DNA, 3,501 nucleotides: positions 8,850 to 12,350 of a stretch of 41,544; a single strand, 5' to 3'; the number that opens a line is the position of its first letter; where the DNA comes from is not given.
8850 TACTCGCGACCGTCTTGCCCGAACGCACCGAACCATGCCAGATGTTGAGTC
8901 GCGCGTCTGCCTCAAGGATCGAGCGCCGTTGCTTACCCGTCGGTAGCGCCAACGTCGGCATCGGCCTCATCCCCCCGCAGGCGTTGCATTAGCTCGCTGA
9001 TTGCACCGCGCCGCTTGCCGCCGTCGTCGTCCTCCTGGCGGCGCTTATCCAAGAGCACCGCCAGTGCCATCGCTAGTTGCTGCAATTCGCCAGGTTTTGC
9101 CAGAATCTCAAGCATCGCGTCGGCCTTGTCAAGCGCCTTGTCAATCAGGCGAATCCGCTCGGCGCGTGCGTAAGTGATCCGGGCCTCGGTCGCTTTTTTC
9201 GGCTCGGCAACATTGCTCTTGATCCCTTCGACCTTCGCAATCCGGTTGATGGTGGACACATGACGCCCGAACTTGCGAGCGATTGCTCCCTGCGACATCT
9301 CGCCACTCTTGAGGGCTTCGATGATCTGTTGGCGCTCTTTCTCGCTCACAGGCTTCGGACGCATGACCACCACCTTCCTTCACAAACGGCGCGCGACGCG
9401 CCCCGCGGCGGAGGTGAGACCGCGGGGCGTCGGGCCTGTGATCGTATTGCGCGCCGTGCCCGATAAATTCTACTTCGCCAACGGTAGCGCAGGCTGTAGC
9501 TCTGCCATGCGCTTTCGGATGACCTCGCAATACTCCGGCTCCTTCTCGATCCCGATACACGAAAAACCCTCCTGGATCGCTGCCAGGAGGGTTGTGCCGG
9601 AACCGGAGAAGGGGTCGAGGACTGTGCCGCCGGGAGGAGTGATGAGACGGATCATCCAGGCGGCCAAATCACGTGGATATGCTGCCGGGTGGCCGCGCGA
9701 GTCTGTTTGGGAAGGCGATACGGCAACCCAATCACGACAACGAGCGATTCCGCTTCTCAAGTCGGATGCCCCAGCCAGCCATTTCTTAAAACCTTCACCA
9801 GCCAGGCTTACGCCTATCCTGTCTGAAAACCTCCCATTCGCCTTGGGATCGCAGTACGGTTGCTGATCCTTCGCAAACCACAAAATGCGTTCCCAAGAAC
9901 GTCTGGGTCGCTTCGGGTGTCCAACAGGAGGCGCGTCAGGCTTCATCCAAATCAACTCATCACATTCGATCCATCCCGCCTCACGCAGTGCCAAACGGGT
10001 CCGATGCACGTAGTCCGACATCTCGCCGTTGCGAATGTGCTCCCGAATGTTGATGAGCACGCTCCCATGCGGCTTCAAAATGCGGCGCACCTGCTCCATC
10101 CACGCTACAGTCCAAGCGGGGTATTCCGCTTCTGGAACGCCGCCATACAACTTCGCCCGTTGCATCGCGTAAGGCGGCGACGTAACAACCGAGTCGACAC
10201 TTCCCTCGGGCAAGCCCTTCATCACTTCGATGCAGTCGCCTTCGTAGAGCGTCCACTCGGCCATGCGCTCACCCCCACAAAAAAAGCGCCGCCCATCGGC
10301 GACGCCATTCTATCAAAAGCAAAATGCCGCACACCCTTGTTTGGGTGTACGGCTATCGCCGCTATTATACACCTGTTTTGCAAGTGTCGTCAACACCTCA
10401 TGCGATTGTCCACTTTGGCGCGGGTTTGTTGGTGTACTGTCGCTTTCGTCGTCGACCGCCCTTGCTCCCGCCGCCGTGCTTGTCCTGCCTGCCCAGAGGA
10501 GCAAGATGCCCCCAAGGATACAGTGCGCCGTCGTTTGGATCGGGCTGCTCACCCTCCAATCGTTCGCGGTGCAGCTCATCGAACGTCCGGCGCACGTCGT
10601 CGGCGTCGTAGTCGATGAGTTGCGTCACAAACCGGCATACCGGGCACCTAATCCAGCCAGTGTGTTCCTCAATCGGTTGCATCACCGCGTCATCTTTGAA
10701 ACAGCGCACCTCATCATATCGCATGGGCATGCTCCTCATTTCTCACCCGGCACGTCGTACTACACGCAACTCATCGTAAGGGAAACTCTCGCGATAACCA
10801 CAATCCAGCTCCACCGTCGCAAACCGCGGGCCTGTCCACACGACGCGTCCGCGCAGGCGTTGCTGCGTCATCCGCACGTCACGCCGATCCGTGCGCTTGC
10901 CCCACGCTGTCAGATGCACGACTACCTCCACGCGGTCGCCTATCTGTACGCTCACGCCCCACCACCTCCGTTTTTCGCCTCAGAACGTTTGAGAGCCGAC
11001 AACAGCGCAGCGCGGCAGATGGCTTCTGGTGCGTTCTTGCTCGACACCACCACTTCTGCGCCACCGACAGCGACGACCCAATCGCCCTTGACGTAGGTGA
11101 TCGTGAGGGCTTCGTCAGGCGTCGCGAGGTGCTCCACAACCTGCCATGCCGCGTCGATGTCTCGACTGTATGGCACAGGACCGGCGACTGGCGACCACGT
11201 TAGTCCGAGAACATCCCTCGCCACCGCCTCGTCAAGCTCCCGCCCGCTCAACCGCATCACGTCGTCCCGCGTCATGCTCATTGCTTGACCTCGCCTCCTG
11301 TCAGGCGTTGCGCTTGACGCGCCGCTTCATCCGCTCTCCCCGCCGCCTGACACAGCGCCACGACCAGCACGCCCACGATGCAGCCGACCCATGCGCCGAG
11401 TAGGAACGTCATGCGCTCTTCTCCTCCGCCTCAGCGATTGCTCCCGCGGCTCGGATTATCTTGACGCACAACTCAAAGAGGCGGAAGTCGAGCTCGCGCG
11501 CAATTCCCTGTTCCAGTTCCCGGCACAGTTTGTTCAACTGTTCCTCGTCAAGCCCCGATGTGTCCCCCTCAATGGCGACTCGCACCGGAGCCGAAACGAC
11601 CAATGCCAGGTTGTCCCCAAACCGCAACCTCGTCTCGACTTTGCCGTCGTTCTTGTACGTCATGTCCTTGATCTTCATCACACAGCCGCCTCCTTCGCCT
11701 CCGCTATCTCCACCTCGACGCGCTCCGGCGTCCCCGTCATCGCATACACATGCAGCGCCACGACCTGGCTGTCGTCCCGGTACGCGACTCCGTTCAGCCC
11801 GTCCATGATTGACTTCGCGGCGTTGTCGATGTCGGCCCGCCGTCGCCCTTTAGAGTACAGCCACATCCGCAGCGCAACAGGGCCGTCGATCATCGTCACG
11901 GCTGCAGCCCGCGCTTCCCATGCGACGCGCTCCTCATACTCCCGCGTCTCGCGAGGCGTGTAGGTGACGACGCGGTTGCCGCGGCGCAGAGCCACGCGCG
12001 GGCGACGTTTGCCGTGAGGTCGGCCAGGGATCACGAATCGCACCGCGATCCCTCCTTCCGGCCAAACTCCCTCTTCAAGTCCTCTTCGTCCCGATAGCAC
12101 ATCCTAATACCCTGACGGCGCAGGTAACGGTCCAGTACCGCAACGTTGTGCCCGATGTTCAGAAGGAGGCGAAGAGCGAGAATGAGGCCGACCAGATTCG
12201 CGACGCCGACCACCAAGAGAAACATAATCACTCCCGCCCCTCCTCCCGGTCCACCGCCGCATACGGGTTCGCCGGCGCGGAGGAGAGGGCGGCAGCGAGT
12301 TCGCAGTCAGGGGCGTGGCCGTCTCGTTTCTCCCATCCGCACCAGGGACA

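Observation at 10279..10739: Late operon begins with a consensus promoter followed within ~90 nt by two intrinsic terminators: a lambda PR'/tR'-like antitermination switch without a recognisable Q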

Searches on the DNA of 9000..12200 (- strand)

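Call 10: search_dna_similar(query=window:9000-12200:-, collection=phages, mode=distant, max_rows=25)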
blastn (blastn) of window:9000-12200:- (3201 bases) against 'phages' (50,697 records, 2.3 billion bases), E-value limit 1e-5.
Records with a match: 5; places in all: 5; records where one place covers at least 80% of the query: 0.
Best place of each record, by identity: 90-95% 5.
By first word of the organism name: Mycobacterium 3; Gordonia 2.
By host as written in the record: Gordonia westfalica NRRL B-24152 2; Mycobacterium smegmatis mc2 155 2; Mycobacterium abscessus GD52 1.
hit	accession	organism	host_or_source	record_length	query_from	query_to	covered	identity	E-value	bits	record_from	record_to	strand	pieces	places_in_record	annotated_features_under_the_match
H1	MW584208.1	Mycobacterium phage prophi52-1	Mycobacterium abscessus GD52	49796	2567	2611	1%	91.1%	3e-7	64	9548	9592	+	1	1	17: DNA methylase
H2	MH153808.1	Gordonia phage Petra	Gordonia westfalica NRRL B-24152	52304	2567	2611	1%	91.1%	3e-7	64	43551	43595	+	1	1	69: DNA methylase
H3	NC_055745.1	Gordonia phage Petra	Gordonia westfalica NRRL B-24152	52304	2567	2611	1%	91.1%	3e-7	64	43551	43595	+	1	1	69: DNA methyltransferase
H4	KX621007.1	Mycobacterium phage Taquito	Mycobacterium smegmatis mc2 155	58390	2567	2610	1%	90.9%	1e-6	63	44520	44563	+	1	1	methyltransferase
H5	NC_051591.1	Mycobacterium phage Taquito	Mycobacterium smegmatis mc2 155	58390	2567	2610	1%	90.9%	1e-6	63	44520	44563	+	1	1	DNA methyltransferase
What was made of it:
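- Tried and rejected: DNA similarity to 50,697 phage records: only a 45-nt methylase motif (call 10).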

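Call 27: search_rna_families(source=L003, start=6300, end=7000, threshold=evalue, max_evalue=1, show_alignments=2)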
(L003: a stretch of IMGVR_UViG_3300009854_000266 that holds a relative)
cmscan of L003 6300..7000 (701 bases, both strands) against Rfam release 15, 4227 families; matches with E-value up to 1: 1.
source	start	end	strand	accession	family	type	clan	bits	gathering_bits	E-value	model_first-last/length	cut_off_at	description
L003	6549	6643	-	RF04203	MIR1144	Gene; miRNA;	-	18.8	90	0.76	1-197/197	no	MIR1144 microRNA precursor family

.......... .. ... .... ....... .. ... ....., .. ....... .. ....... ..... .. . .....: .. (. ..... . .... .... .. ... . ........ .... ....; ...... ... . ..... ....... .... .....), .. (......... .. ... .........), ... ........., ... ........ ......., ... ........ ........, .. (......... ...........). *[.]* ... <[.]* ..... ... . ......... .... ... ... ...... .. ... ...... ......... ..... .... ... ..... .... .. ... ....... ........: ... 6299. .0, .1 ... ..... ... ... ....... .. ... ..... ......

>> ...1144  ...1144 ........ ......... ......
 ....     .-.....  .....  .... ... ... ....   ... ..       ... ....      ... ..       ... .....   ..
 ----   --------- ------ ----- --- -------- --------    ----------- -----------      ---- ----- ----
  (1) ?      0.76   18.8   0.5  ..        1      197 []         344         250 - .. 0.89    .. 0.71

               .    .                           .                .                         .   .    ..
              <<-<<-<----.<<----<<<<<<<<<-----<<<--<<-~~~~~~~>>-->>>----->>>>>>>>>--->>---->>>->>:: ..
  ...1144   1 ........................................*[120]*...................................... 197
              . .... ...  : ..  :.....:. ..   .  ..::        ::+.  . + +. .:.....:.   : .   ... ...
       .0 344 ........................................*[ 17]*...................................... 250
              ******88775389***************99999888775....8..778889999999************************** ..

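Call 28: search_rna_families(source=window, start=10200, end=10450, threshold=evalue, max_evalue=1, show_alignments=2)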
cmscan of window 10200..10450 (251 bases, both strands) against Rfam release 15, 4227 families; matches with E-value up to 1: 2.
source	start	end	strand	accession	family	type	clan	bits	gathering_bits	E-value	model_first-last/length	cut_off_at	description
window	10315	10397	-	RF04312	trpB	Cis-reg;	-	24.1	59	0.22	1-107/107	no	trpB ncRNA motif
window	10383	10421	-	RF04317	aceE-II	Cis-reg;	-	11.2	100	0.77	20-58/190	no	aceE-II ncRNA motif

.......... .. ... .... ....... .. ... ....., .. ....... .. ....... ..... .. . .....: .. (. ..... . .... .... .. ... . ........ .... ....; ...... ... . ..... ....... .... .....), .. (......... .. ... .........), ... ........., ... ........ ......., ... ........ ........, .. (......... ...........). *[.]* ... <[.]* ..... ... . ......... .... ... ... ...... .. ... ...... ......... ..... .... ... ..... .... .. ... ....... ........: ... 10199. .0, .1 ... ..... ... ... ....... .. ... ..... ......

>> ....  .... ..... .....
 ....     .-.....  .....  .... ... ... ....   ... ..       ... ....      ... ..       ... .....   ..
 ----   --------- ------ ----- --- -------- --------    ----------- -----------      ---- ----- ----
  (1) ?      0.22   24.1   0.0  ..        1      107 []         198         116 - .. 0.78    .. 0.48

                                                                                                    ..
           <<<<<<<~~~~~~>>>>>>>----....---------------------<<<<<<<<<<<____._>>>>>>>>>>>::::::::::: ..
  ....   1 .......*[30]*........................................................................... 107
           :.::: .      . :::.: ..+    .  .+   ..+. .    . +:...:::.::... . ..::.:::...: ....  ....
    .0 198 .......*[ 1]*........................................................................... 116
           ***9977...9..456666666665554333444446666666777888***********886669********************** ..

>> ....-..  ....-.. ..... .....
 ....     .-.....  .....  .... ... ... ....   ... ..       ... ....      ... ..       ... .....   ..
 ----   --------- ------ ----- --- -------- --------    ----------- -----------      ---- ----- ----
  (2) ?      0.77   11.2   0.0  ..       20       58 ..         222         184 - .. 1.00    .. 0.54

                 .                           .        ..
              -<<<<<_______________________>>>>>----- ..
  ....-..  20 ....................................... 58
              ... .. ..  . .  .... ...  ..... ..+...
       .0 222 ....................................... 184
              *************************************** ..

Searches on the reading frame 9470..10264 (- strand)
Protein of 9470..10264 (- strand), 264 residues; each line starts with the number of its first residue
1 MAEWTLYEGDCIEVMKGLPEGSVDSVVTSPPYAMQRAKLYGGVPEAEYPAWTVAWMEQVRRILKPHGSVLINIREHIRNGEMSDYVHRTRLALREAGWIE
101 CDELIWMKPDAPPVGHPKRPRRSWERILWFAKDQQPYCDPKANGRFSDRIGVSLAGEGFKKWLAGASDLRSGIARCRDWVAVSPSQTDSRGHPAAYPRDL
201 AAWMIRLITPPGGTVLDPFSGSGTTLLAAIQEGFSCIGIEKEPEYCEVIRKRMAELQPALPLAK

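Call 8: search_protein_families(library=pfam, proteins=[window:9470-10264:-], max_evalue=0.1)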
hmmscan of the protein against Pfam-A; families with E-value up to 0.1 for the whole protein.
window:9470-10264:- (264 aa): 5 families
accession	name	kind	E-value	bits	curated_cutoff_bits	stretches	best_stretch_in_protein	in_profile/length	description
PF01555.25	N6_N4_Mtase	-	1.8e-40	139.7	26.7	1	23-250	1-220/221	DNA methylase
PF01170.24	UPF0020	-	3.8e-06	27.2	22.3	1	191-248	7-65/197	RMKL-like, methyltransferase domain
PF03602.21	Cons_hypoth95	-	0.0018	18.4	24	1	212-257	42-88/182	Conserved hypothetical protein 95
PF13847.12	Methyltransf_31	-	0.027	14.6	27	0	212-256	4-51/145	Methyltransferase domain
PF13649.12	Methyltransf_25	-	0.044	14.9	27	0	215-258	1-46/97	Methyltransferase domain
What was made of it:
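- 9470..10264 (-): N6/N4 DNA methyltransferase, the first gene after the terminators. It is inserted cargo relative to related phages. Pfam N6_N4_Mtase at 1.8e-40 (call 8).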

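Call 9: search_protein_families(library=phrogs, proteins=[window:9470-10264:-], max_evalue=0.1)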
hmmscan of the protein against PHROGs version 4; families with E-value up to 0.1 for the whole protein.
window:9470-10264:- (264 aa): 18 families
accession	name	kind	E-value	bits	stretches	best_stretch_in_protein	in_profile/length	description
phrog_67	-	other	4.3e-68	232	1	3-260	123-350/743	DNA methyltransferase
phrog_498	-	other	5.1e-26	92.4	1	17-256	217-423/633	DNA methyltransferase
phrog_3008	-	other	2.9e-22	80.1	1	183-256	141-214/244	DNA methyltransferase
phrog_6025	-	other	3.9e-17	63.5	1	3-118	11-120/192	DNA methyltransferase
phrog_23085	-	unknown function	4.9e-14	53.2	1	184-256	36-108/138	-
phrog_8769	-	other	1.8e-13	51.1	1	203-253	3-53/71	methyltransferase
phrog_18146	-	other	9.3e-12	45.6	1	193-241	50-99/452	DNA methyltransferase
phrog_18293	-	other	1.6e-10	42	1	185-255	39-109/119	methyltransferase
phrog_23148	-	unknown function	1.5e-09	39.1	1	188-259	81-152/165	-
phrog_12517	-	unknown function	1.5e-08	35.2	1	199-257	93-151/316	-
phrog_12862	-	unknown function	2e-07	32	1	5-71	4-63/149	-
phrog_6952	-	other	2.6e-07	31.7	1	190-256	112-178/181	DNA methyltransferase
phrog_11619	-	other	4.1e-05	24.1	1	10-71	74-136/186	DNA methyltransferase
phrog_23522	-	unknown function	0.00038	21.1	1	204-255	44-95/273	-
phrog_2713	-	unknown function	0.0036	17.3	1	197-231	197-232/520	-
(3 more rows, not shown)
